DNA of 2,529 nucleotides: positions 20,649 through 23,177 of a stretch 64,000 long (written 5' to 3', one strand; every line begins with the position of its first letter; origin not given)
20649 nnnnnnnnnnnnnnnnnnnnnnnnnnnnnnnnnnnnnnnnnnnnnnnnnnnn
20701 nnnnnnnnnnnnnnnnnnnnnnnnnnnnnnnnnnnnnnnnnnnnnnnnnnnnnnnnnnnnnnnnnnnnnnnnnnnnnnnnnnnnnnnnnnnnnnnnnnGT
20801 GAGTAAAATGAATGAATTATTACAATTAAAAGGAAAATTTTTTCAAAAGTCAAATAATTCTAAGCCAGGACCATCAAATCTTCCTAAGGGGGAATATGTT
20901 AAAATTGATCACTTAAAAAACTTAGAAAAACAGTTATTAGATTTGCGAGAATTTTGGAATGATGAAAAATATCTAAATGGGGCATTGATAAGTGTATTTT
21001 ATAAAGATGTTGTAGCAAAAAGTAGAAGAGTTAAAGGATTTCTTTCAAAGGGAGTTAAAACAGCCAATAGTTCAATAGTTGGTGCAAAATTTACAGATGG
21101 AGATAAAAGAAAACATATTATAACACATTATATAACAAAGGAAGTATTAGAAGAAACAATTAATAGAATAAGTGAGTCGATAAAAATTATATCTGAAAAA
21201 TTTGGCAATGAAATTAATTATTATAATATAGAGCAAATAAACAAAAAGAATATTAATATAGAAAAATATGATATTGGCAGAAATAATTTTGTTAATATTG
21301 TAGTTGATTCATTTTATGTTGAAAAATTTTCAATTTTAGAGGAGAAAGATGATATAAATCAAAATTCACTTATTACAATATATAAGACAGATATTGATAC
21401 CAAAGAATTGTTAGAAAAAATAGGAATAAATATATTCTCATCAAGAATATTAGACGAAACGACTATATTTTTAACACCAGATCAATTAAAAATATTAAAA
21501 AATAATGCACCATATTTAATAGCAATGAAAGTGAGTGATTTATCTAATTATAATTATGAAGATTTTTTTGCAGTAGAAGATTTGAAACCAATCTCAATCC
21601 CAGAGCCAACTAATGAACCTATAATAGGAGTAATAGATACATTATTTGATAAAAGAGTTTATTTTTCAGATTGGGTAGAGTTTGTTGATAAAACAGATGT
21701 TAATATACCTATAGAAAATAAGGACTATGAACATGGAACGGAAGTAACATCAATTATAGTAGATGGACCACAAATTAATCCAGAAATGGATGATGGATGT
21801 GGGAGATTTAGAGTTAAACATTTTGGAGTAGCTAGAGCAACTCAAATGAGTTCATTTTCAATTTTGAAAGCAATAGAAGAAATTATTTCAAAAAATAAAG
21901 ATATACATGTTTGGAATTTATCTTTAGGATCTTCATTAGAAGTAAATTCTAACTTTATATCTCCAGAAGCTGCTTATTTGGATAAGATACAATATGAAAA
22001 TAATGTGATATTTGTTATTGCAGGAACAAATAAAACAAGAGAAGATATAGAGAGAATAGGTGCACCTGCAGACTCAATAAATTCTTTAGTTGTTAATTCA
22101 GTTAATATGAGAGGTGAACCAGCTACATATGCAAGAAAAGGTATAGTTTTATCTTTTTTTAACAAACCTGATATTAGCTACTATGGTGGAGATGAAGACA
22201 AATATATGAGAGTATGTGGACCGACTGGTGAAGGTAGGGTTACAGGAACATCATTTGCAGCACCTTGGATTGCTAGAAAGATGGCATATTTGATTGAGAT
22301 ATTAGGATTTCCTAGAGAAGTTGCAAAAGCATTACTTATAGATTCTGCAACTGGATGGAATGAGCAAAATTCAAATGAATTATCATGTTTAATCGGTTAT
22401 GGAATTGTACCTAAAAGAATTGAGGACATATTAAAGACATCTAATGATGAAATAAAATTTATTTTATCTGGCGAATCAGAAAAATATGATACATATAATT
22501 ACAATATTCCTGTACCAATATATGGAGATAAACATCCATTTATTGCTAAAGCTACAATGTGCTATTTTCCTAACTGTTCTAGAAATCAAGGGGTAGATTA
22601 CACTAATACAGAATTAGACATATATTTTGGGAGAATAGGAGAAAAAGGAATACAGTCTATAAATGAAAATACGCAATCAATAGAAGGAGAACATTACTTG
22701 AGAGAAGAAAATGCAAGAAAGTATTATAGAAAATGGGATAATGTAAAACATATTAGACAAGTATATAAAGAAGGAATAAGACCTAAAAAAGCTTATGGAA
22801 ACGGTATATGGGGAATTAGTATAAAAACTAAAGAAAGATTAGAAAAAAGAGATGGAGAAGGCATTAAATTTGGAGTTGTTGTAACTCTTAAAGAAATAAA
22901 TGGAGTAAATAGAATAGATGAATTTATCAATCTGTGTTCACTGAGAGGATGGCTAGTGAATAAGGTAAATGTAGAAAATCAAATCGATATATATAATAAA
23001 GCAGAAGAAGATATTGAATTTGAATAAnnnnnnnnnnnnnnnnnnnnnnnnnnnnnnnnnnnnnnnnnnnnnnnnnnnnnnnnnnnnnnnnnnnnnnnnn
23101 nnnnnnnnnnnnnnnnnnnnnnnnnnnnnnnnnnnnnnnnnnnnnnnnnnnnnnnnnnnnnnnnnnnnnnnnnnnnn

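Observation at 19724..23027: AAA+ ATPase plus S8 subtilase two-gene operon with a consensus promoter (IetAS-like architecture)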

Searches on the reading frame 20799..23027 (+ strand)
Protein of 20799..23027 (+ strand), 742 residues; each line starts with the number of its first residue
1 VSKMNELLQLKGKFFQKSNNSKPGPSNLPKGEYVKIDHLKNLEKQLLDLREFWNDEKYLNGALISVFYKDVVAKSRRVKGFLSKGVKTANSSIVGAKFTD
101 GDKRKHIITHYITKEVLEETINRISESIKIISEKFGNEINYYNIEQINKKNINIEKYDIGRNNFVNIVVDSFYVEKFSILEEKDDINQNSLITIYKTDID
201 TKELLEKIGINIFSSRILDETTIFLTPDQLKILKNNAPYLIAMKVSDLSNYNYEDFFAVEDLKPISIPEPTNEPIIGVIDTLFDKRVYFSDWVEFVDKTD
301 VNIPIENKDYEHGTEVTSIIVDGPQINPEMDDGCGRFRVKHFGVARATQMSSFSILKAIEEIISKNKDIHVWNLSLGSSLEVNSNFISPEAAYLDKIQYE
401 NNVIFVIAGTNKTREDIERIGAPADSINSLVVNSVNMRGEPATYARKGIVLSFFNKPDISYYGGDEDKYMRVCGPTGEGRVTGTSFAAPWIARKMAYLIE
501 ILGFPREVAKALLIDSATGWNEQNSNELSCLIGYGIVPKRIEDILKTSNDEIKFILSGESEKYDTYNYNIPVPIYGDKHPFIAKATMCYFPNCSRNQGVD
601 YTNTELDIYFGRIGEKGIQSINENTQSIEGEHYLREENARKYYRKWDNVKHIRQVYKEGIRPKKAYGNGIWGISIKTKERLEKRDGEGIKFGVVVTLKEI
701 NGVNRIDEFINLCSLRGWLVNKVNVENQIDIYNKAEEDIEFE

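Call 5: search_protein_families(library=padloc, proteins=[window:20799-23027:+], max_evalue=0.01)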
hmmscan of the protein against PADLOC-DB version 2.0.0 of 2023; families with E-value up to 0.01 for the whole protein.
window:20799-23027:+ (742 aa): 9 families
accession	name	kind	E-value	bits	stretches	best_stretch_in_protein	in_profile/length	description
PDLC02197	IetS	-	1.7e-62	209.8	1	259-730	241-748/749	-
PDLC02201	IetS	-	1.9e-48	163.3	1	226-624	208-636/781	-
PDLC02199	IetS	-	1e-41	141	1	140-706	180-798/826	-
PDLC02202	IetS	-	1.8e-34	117.1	1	262-699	286-744/780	-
PDLC02200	IetS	-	7.4e-22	75.3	1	263-653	257-690/780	-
PDLC04233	IetS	-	1.4e-11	41.3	1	365-414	412-461/855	-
PDLC02198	IetS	-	0.00015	17.9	0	354-412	341-399/795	-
PDLC03014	subtilase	-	0.0018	15.9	1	301-501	195-358/391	-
PDLC04234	IetS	-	0.0031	13.8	1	367-414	416-463/656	-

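Call 6: search_protein_families(library=pfam, proteins=[window:20799-23027:+], max_evalue=0.01)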
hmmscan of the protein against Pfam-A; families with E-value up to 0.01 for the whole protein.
window:20799-23027:+ (742 aa): 1 family
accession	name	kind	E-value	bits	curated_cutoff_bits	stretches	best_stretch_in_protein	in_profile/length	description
PF00082.27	Peptidase_S8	-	2e-33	116.4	21.8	1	273-535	3-288/288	Subtilase family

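Call 15: search_solved_structures(query=window:20799-23027:+, max_evalue=0.01, show_alignments=1)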
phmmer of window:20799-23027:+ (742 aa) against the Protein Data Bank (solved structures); distinct sequences matched with E-value up to 0.01: 0.

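Call 17: find_homologous_proteins(query=window:20799-23027:+, max_evalue=0.00001)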
Query window:20799-23027:+ (742 aa): 7619 proteins with E <= 0.00001 among 8000 candidates; the best 120 are listed.
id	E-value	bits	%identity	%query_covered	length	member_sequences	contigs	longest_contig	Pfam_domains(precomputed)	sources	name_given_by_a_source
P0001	0.0e+0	1663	99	100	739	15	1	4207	PF00082.28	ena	-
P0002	0.0e+0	1648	99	100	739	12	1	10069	PF00082.28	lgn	-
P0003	0.0e+0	1608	95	100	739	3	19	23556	PF00082.28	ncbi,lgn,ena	-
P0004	0.0e+0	1606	95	100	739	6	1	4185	PF00082.28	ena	-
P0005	0.0e+0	1604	95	100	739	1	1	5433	PF00082.28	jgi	-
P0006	0.0e+0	1520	89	100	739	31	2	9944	PF00082.28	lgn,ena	-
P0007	0.0e+0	1490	86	100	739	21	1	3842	PF00082.28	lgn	-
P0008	0.0e+0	1077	63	100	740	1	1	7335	PF00082.28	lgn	-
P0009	0.0e+0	1066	64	99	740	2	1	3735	PF00082.28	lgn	-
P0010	0.0e+0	1062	63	100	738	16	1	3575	PF00082.28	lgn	-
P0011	0.0e+0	1061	63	100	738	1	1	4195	PF00082.28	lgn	-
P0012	0.0e+0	1056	64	100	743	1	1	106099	PF00082.28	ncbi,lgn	-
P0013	0.0e+0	1053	64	100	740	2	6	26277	PF00082.28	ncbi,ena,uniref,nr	ncbi:S8 family peptidase [uncultured Clostridium sp.]|uniref:S8 family peptidase n=1 Tax=uncultured 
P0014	0.0e+0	1050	63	100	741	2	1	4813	PF00082.28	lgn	-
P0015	0.0e+0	1048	63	100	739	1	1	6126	PF00082.28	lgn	-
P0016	0.0e+0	1048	64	100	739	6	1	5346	PF00082.28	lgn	-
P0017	0.0e+0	1047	63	100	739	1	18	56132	PF00082.28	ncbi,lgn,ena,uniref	ncbi:S8 family peptidase (plasmid) [Clostridium perfringens]|uniref:S8 family peptidase n=1 Tax=Clos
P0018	0.0e+0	1047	63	100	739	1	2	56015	PF00082.28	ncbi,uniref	ncbi:S8 family peptidase [Clostridium perfringens]|uniref:S8 family peptidase n=1 Tax=Clostridium pe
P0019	0.0e+0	1047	63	100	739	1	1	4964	PF00082.28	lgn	-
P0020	0.0e+0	1047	63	100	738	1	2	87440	PF00082.28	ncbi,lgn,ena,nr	ncbi:MAG: S8 family peptidase [Clostridium sp.]|nr:S8 family peptidase [Clostridium sp.]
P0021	0.0e+0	1046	63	100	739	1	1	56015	PF00082.28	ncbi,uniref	ncbi:S8 family peptidase (plasmid) [Clostridium perfringens]|uniref:S8 family peptidase n=1 Tax=Clos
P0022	0.0e+0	1045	62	100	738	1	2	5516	PF00082.28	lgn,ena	-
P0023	0.0e+0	1043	63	99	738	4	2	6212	PF00082.28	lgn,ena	-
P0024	0.0e+0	1043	64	99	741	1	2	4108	PF00082.28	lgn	-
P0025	0.0e+0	1042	63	100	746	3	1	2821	PF00082.28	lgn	-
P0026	0.0e+0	1041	63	100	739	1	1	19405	PF00082.28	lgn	-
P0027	0.0e+0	1041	63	100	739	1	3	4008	PF00082.28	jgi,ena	jgi:Subtilase family.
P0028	0.0e+0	1039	64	100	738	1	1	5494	PF00082.28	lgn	-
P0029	0.0e+0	1039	62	100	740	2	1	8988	PF00082.28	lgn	-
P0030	0.0e+0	1039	62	100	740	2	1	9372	PF00082.28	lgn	-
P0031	0.0e+0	1036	62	100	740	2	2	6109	PF00082.28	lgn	-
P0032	0.0e+0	1035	63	100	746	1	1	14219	PF00082.28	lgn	-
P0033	0.0e+0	1035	63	99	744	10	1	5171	PF00082.28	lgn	-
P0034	0.0e+0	1033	62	99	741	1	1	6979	PF00082.28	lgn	-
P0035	0.0e+0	1030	62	99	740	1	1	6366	PF00082.28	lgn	-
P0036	0.0e+0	1029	62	100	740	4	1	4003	PF00082.28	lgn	-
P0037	0.0e+0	1029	62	99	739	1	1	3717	PF00082.28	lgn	-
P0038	0.0e+0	1028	62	99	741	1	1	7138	PF00082.28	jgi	-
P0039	0.0e+0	1027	63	100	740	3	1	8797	PF00082.28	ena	-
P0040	0.0e+0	1027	62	99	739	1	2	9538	PF00082.28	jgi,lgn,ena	-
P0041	0.0e+0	1027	63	99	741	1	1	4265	PF00082.28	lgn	-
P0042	0.0e+0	1026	61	100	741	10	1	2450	PF00082.28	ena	-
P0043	0.0e+0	1025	61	100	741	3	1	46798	PF00082.28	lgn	-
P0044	0.0e+0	1025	62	100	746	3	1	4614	PF00082.28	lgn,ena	-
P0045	0.0e+0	1024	61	99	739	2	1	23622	PF00082.28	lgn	-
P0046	0.0e+0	1024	61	100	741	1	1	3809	PF00082.28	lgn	-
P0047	0.0e+0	1023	62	99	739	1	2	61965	PF00082.28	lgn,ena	-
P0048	0.0e+0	1022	62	99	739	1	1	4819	PF00082.28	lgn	-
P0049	0.0e+0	1022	62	100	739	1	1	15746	PF00082.28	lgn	-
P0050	0.0e+0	1021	62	100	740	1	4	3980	PF00082.28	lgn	-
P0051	0.0e+0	1021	61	100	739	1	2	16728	PF00082.28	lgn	-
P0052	0.0e+0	1020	62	99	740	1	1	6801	PF00082.28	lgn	-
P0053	0.0e+0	1020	61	100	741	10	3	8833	PF00082.28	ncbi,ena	-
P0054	0.0e+0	1020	61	100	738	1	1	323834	PF00082.28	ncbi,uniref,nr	ncbi:S8 family peptidase [Clostridium lacusfryxellense]|uniref:S8 family peptidase n=1 Tax=Clostridi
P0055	0.0e+0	1020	60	100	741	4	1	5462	PF00082.28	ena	-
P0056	0.0e+0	1019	62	100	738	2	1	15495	PF00082.28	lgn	-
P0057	0.0e+0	1019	61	100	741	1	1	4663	PF00082.28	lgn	-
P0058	0.0e+0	1019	61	100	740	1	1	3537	PF00082.28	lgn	-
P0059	0.0e+0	1019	62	99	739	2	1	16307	PF00082.28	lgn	-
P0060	0.0e+0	1019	61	99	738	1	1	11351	PF00082.28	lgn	-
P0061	0.0e+0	1019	61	99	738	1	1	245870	PF00082.28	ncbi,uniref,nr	ncbi:hypothetical protein J2Z76_002443 [Sedimentibacter acidaminivorans]|uniref:Peptidase S8/S53 dom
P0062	0.0e+0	1019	61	100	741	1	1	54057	PF00082.28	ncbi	ncbi:MAG: S8 family peptidase [Lachnotalea sp.]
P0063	0.0e+0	1018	62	99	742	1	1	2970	PF00082.28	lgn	-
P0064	0.0e+0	1018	62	100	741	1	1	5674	PF00082.28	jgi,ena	-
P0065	0.0e+0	1018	60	100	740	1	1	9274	PF00082.28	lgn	-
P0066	0.0e+0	1017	60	100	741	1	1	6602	PF00082.28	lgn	-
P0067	0.0e+0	1016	62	99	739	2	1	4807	PF00082.28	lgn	-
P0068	0.0e+0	1015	61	100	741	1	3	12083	PF00082.28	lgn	-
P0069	0.0e+0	1014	61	100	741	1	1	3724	PF00082.28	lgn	-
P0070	0.0e+0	1014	61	100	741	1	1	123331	PF00082.28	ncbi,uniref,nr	ncbi:S8 family peptidase [Anaerosacchariphilus polymeriproducens]|uniref:Serine protease n=1 Tax=Ana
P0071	0.0e+0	1013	61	100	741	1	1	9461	PF00082.28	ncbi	-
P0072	0.0e+0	1013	61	100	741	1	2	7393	PF00082.28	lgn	-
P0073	0.0e+0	1013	62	99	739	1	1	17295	PF00082.28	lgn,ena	-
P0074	0.0e+0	1013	61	100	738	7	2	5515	PF00082.28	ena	-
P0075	0.0e+0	1012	60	100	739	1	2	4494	PF00082.28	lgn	-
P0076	0.0e+0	1012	61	99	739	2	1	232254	PF00082.28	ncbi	ncbi:MAG: S8 family peptidase [Alkaliphilus sp.]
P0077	0.0e+0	1012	61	99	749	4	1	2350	PF00082.28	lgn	-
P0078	0.0e+0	1012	61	100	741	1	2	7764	PF00082.28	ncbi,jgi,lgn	-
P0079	0.0e+0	1012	61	99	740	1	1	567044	PF00082.28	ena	-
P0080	0.0e+0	1011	62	100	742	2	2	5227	PF00082.28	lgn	-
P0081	0.0e+0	1011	61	99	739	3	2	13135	PF00082.28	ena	-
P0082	0.0e+0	1011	61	100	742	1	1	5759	PF00082.28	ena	-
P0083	0.0e+0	1011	62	99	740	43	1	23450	PF00082.28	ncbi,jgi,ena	-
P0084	1.4e-298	1011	62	99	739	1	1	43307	PF00082.28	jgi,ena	-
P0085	1.4e-298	1010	61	99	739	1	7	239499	PF00082.28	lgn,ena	-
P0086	1.6e-298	1010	60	100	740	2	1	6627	PF00082.28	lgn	-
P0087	1.6e-298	1010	61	99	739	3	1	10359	PF00082.28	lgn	-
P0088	2.1e-298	1010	61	100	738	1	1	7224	PF00082.28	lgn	-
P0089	2.3e-298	1010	59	100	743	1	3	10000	PF00082.28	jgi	jgi:hypothetical protein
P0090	2.6e-298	1010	62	100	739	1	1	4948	PF00082.28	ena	-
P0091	3.5e-298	1009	61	100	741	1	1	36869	PF00082.28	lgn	-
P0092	4.3e-298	1009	62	100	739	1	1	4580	PF00082.28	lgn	-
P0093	5.0e-298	1009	60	100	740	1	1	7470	PF00082.28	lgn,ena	-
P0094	5.2e-298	1009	61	100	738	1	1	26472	PF00082.28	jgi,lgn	jgi:hypothetical protein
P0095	5.2e-298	1009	60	100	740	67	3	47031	PF00082.28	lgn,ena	-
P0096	6.2e-298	1008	61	100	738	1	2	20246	PF00082.28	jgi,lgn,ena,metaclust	metaclust:\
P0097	8.5e-298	1008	61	100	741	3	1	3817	PF00082.28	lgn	-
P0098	1.2e-297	1008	61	99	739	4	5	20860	PF00082.28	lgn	-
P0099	1.5e-297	1007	61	99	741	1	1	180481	PF00082.28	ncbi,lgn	ncbi:MAG: S8 family peptidase [Sedimentibacter sp.]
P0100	1.8e-297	1007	61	99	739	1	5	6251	PF00082.28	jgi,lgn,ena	-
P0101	1.9e-297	1007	62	99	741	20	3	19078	PF00082.28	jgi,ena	-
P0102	2.7e-297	1006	61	99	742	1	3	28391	PF00082.28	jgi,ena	-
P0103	2.9e-297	1006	59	100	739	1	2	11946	PF00082.28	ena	-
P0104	8.4e-297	1005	61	100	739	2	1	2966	PF00082.28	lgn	-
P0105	2.5e-296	1003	60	100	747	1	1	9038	PF00082.28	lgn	-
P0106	2.6e-296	1003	60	100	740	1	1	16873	PF00082.28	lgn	-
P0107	3.8e-296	1003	61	99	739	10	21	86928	PF00082.28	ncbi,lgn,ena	-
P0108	4.5e-296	1002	60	99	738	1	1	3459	PF00082.28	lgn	-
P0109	5.2e-296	1002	60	100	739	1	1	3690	PF00082.28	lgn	-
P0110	5.4e-296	1002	60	100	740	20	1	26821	PF00082.28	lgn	-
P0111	6.4e-296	1002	60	100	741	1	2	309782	PF00082.28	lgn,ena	-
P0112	7.4e-296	1002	61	99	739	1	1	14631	PF00082.28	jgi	jgi:hypothetical protein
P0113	9.3e-296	1001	59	100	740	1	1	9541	PF00082.28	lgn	-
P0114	1.3e-295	1001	60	99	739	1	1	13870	PF00082.28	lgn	-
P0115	1.5e-295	1001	60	100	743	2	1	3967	PF00082.28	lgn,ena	-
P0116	3.0e-295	1000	58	100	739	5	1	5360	PF00082.28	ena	-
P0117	3.8e-295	999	58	100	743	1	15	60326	PF00082.28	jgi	jgi:hypothetical protein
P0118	7.5e-295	998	60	99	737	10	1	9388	PF00082.28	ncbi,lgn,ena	-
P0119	1.1e-294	998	60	100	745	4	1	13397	PF00082.28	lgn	-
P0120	1.2e-294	998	60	99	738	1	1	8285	PF00082.28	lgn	-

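Call 21: find_related_loci(query=window:20808-23027:+, collection=genome_contigs, flank=6000)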
Query window:20808-23027:+ (739 aa) in genome_contigs; peptide patterns used: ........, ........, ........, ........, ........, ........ (x = any residue, [..] = any of these).
48 stretches matched a pattern; 18 encode a relative of the query (tblastn E <= 1e-3); 18 distinct loci.
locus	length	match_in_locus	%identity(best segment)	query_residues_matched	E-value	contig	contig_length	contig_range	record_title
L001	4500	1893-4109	96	1-739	0e+0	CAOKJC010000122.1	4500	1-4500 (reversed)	MAG TPA_asm: uncultured Clostridium sp. isolate SRR15604565_bin.57_metawrap_v1.3_MAG genome assembly, contig: NODE.8530_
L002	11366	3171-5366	91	1-732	0e+0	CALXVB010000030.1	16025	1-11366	MAG: uncultured Clostridia bacterium isolate BRZ_MP__bin58 genome assembly, contig: BRZ_MP__NODE_2962_length_16025_cov_4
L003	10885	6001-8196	91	1-732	0e+0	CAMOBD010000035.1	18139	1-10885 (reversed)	MAG: uncultured Clostridium sp. isolate ERR6889851_bin.29_MetaWRAP_v1.1_MAG genome assembly, contig: NODE_2274_length_18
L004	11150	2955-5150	91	1-732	0e+0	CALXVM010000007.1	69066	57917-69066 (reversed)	MAG: uncultured Clostridia bacterium isolate BRZ_CS__bin95 genome assembly, contig: BRZ_CS__NODE_694_length_69066_cov_10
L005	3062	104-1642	97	227-739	0e+0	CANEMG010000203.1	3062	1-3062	MAG TPA_asm: uncultured Clostridium sp. isolate SRR18439547_bin.23_metawrap_v1.3_MAG genome assembly, contig: NODE.10535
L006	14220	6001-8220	60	1-739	0e+0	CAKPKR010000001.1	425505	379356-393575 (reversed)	MAG: uncultured Bacilli bacterium isolate REFINED_METABAT215_TOP10_CONTIGS_1500_ASSEMBLY_K77_MERGED__Hadza_MoBio_hadza-E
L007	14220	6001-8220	60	1-739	0e+0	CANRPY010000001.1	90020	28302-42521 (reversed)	MAG: uncultured Bacilli bacterium isolate Lapin-018__bin50 genome assembly, contig: Lapin-018__NODE_183_length_90020_cov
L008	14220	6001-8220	60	1-739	0e+0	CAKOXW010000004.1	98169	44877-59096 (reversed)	MAG: uncultured Bacilli bacterium isolate REFINED_METABAT215_TOP10_CONTIGS_1500_ASSEMBLY_K77_MERGED__Hadza_MoBio_hadza-I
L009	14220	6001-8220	60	1-739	0e+0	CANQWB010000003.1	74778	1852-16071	MAG: uncultured Bacilli bacterium isolate Lapin-014__bin1 genome assembly, contig: Lapin-014__NODE_209_length_74778_cov_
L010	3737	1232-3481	59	1-739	0e+0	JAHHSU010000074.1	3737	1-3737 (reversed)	MAG: Thomasclavelia sp. isolate MAG064 MAG064_74, whole genome shotgun sequence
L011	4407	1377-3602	53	1-739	0e+0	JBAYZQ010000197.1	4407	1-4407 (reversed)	MAG: Sphaerochaetaceae bacterium isolate SO_2017_CLC_60 scaffold_39682_c1_PH3_2017, whole genome shotgun sequence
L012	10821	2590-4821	53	1-739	0e+0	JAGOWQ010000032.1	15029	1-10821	MAG: Leptotrichiaceae bacterium isolate Gw_Inlet_bin_177 Gw_Inlet_4467_length_15029_cov_8.476849, whole genome shotgun s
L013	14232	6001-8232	54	1-739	0e+0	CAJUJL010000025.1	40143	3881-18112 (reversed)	MAG TPA_asm: uncultured Lachnospiraceae bacterium isolate MGBC140242 genome assembly, contig: MGBC140242.25, whole genom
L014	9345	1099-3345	51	1-739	0e+0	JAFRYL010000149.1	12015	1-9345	MAG: Ottowia sp. isolate RGIG2912 Goat_Omasum.Co__c1763415, whole genome shotgun sequence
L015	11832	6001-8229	51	1-738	0e+0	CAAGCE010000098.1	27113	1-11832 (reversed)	MAG TPA_asm: Ruminococcaceae bacterium, isolate HGM13314, WGS project CAAGCE010000000 data, contig: SRS476098_23_k119_12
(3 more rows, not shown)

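Call 26: search_dna_similar(query=window:20808-23027:+, collection=plasmids, mode=protein, max_rows=40, rows=spread)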
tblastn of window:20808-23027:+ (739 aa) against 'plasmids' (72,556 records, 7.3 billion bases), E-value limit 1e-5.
Records with a match: 70; places in all: 70; records where one place covers at least 80% of the query: 18.
Best place of each record, by identity: 60-80% 13; <60% 57.
By first word of the organism name: Clostridium 13; Enterococcus 10; Rhizobium 4; Bradyrhizobium 4; Agrobacterium 3; Streptomyces 3; Xanthomonas 3; Macrococcoides 2; Kitasatospora 2; Acinetobacter 2; and 23 more.
By predicted mobility (MOB-suite, as given by PLSDB): non-mobilizable 24; conjugative 24; mobilizable 22.
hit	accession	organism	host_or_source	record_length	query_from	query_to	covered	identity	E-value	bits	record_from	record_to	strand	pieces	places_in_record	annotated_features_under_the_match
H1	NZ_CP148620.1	Clostridium perfringens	-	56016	1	739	100%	62.8%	0e+0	932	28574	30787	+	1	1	S8 family peptidase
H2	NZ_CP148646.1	Clostridium perfringens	-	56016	1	739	100%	62.8%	0e+0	932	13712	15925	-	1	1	S8 family peptidase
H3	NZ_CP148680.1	Clostridium perfringens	Mammal,single cell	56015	1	739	100%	62.8%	0e+0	932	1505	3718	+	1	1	S8 family peptidase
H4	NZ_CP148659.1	Clostridium perfringens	Homo sapiens,single cell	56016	1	739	100%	62.8%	0e+0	932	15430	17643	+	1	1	S8 family peptidase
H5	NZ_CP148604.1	Clostridium perfringens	-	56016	1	739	100%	62.8%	0e+0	932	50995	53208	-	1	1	S8 family peptidase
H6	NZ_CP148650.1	Clostridium perfringens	Homo sapiens,single cell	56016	1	739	100%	62.8%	0e+0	932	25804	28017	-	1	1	S8 family peptidase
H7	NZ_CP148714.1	Clostridium perfringens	-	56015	1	739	100%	62.8%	0e+0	931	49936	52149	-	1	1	S8 family peptidase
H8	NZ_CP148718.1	Clostridium perfringens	Dog,single cell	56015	1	739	100%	62.8%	0e+0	931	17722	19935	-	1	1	S8 family peptidase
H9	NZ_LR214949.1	Mesomycoplasma hyorhinis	Uninoculated HEP-2 tissue culture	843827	1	739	100%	45.5%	1e-178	573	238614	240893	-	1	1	S8 family peptidase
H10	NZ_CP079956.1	Macrococcus sp. 19Msa1099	pure culture,pork meat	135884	1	739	100%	45.0%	0e+0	610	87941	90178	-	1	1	S8 family peptidase | ATP-binding protein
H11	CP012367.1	Enterococcus durans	-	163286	271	701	58%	27.9%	6e-16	91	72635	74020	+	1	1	peptidase S8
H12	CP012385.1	Enterococcus durans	-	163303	271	701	58%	27.9%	6e-16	91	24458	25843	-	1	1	peptidase S8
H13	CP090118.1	Rhizobium leguminosarum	Trifolium ambiguum,Cell culture,Plant ...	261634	266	707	60%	25.3%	3e-15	88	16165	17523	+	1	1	S8 family peptidase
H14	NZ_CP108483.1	Kitasatospora herbaricolor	-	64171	267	694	58%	24.9%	3e-15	88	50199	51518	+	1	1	S8 family peptidase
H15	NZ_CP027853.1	Plesiomonas shigelloides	whole organism,catfish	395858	286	728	60%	24.0%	2e-15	88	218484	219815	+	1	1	S8 family peptidase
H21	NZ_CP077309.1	Enterobacter hormaechei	-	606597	267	695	58%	23.5%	3e-19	100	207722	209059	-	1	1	S8 family peptidase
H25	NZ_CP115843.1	Agrobacterium tumefaciens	willow,cell culture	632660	255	651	54%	24.4%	6e-16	91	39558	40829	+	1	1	S8 family peptidase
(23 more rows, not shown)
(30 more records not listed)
